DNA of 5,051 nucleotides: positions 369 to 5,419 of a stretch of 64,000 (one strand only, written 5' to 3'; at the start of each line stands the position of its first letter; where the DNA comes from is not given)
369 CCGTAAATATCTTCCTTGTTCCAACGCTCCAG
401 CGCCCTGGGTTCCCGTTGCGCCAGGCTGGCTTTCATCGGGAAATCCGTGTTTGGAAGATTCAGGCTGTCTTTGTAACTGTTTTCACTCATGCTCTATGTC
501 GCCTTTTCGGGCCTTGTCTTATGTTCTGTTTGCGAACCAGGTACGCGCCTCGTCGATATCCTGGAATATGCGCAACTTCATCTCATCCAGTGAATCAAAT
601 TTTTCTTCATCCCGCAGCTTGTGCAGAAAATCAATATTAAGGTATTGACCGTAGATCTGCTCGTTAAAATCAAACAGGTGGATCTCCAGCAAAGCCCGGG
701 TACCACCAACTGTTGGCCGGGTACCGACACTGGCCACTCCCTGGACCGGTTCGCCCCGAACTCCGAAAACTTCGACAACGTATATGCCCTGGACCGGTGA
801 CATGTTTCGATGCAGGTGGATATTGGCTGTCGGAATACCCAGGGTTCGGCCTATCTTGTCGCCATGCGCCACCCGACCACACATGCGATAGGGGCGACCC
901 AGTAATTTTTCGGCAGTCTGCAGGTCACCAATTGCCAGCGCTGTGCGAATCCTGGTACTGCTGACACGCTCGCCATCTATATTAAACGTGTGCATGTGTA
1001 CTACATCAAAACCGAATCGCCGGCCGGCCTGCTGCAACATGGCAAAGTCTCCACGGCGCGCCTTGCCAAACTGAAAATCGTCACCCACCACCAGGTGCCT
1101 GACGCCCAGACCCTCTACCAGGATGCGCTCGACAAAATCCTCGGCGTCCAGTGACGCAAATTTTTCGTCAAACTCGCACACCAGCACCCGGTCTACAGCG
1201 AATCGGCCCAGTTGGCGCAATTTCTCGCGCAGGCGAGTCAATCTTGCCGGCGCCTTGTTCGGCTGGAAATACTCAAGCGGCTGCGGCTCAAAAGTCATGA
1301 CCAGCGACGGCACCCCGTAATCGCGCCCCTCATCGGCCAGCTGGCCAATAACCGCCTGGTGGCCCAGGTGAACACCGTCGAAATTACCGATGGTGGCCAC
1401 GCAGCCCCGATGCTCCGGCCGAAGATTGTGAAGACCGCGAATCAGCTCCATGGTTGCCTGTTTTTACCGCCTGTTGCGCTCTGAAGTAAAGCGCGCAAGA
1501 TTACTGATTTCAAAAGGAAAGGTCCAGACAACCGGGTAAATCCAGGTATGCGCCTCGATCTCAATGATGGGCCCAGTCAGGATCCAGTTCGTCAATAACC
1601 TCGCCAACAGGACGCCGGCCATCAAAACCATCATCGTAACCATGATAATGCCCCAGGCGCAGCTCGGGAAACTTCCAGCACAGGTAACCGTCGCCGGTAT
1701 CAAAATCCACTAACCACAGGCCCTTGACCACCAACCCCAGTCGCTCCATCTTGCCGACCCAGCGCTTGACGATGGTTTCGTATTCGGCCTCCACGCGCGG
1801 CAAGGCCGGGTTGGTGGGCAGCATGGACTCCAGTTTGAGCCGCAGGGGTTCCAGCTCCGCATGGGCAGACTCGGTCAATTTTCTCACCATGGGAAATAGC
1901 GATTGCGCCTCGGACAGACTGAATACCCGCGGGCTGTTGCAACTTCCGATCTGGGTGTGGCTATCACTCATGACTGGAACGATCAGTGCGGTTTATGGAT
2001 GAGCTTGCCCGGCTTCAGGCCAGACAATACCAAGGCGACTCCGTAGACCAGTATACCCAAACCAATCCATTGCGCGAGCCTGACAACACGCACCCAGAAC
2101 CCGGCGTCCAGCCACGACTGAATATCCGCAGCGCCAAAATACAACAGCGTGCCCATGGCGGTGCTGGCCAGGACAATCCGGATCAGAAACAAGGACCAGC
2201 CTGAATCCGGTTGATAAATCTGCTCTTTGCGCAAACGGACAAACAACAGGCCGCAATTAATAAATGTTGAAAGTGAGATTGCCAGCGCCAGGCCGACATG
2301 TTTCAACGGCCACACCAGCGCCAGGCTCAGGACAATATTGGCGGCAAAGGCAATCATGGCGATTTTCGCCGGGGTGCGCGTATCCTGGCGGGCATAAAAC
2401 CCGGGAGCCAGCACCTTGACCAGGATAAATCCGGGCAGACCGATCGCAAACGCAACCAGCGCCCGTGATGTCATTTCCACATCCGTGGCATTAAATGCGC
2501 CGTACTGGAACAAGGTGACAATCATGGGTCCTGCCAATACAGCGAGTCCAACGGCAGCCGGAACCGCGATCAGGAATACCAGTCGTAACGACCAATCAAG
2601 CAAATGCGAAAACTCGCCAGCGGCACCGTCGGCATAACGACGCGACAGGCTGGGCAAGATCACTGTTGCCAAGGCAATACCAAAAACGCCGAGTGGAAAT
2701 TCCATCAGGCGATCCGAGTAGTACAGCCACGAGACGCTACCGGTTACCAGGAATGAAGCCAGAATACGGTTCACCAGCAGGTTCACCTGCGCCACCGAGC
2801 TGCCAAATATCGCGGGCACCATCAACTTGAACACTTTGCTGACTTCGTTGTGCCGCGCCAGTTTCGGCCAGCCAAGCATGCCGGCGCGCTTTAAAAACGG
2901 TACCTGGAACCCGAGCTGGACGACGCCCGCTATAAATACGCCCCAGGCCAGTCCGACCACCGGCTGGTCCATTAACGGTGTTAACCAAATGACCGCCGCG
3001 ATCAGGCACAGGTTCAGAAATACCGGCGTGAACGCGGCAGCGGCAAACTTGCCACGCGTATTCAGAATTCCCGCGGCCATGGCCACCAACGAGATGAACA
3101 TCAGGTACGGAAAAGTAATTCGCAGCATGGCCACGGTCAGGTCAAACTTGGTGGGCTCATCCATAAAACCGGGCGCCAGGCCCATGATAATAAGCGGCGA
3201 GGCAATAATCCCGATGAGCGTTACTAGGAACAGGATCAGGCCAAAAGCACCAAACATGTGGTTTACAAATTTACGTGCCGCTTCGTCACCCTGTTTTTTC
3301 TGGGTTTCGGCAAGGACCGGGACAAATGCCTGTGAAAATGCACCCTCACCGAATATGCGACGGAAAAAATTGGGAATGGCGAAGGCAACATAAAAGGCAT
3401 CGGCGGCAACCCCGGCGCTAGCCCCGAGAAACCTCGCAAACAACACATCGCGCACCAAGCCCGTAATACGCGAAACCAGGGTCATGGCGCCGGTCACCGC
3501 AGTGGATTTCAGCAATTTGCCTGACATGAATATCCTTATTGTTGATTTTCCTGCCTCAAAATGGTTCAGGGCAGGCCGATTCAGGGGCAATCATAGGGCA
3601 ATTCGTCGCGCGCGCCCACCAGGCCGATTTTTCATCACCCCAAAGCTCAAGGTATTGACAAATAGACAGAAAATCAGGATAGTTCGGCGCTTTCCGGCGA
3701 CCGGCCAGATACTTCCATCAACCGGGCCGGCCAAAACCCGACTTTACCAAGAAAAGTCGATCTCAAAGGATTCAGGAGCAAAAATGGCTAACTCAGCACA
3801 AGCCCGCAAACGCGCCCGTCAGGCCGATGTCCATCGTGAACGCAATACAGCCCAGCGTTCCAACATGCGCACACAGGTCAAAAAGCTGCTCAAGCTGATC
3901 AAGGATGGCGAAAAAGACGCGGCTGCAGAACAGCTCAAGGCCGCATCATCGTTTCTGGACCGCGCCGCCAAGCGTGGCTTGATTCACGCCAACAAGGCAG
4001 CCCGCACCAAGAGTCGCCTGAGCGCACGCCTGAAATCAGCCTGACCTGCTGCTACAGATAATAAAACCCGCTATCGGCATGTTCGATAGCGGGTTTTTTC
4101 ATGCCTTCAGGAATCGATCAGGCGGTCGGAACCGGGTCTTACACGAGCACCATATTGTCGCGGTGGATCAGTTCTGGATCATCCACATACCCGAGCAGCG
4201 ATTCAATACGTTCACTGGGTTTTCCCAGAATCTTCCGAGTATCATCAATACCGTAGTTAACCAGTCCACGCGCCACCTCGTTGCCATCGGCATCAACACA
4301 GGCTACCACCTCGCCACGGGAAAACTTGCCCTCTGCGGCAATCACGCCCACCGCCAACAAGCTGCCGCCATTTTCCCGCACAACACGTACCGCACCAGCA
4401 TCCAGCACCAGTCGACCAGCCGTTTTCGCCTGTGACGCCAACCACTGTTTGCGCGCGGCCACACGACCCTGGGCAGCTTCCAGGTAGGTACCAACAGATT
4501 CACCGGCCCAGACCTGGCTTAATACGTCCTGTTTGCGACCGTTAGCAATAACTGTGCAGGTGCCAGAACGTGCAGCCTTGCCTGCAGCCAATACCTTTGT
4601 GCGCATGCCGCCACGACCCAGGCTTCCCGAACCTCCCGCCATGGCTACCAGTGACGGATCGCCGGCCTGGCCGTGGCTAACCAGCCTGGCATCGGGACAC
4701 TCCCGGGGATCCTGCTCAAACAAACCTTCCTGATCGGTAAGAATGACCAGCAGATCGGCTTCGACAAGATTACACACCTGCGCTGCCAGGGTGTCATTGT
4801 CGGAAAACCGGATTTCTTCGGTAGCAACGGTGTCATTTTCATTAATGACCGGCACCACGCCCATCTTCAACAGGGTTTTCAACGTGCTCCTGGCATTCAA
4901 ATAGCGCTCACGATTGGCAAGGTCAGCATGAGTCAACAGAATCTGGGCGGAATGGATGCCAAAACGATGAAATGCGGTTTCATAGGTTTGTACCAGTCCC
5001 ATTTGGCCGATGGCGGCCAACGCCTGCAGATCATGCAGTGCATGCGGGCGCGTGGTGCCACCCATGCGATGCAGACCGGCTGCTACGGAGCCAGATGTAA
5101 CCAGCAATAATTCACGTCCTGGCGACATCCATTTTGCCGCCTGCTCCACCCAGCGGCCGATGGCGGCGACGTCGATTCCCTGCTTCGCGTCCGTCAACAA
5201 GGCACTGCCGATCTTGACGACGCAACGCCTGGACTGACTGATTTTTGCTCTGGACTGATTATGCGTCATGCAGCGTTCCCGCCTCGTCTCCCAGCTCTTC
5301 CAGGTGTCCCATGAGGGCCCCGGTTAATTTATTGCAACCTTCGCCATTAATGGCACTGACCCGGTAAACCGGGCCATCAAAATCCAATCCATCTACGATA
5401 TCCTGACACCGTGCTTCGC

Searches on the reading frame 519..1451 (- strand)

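Call 46: search_protein_families(library=pfam, proteins=[window:519-1451:-], max_evalue=0.0001)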
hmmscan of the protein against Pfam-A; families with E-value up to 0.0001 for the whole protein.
window:519-1451:- (310 aa): 2 families
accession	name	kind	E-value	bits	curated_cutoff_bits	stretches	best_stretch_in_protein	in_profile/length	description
PF06574.18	FAD_syn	-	5e-57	192.6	27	1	12-167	3-158/158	FAD synthetase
PF01687.23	Flavokinase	-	1.5e-40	138.7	19.6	1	184-306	1-124/124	Riboflavin kinase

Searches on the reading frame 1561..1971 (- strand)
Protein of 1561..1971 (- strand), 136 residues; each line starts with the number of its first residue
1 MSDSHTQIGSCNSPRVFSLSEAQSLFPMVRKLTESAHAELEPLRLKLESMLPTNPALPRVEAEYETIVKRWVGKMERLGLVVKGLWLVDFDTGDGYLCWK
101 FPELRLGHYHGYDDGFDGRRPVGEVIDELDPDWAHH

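Call 62: search_protein_families(library=pfam, proteins=[window:1561-1971:-], max_evalue=0.01)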
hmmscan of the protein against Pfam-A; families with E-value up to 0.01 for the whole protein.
window:1561-1971:- (136 aa): 1 family
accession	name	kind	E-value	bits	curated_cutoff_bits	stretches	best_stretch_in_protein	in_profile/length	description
PF09969.14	DUF2203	-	1.1e-17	65.2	24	1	15-122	1-122/122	Uncharacterized conserved protein (DUF2203)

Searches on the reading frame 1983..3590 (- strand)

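Call 46: search_protein_families(library=pfam, proteins=[window:1983-3590:-], max_evalue=0.0001)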
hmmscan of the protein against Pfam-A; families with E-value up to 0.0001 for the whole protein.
window:1983-3590:- (535 aa): 1 family
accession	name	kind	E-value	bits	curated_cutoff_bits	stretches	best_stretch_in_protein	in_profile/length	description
PF03023.19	MurJ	-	3e-139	464.9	27.4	1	52-493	2-440/451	Lipid II flippase MurJ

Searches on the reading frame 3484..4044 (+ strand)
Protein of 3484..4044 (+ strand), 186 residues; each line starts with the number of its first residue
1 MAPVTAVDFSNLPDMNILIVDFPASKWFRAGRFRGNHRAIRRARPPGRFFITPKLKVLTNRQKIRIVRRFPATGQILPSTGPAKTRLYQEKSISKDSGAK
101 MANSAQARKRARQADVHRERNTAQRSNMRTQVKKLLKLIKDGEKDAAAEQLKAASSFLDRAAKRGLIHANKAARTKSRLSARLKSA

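Call 62: search_protein_families(library=pfam, proteins=[window:3484-4044:+], max_evalue=0.01)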
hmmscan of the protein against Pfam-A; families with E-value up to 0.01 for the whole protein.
window:3484-4044:+ (186 aa): 2 families
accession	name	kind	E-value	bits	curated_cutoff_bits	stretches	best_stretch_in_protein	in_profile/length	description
PF01649.23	Ribosomal_S20p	-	1e-24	87.4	29.5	1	102-184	1-83/83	Ribosomal protein S20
PF13977.11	TetR_C_6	-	0.0049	17.5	27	1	104-153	30-81/115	BetI-type transcriptional repressor, C-terminal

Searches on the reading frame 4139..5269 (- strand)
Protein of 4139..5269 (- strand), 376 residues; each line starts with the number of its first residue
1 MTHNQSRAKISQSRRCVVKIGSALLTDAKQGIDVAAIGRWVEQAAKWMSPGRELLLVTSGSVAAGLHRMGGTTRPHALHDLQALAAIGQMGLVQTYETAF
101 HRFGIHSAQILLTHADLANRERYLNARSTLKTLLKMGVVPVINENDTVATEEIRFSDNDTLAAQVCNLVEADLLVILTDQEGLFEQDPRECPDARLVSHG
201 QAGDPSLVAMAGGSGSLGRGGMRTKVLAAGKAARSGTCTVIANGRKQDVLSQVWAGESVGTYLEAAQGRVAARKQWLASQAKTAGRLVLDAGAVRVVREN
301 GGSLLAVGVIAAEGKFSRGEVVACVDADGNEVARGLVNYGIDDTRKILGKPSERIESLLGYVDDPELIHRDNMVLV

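Call 46: search_protein_families(library=pfam, proteins=[window:4139-5269:-], max_evalue=0.0001)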
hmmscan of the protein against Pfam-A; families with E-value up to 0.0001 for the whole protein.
window:4139-5269:- (376 aa): 2 families
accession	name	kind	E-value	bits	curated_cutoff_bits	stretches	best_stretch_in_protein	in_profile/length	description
PF00696.33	AA_kinase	-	4e-44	151.5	24.9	1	15-241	2-232/234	Amino acid kinase family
PF01472.26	PUA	-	7.1e-19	68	24.8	1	285-358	1-73/74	PUA domain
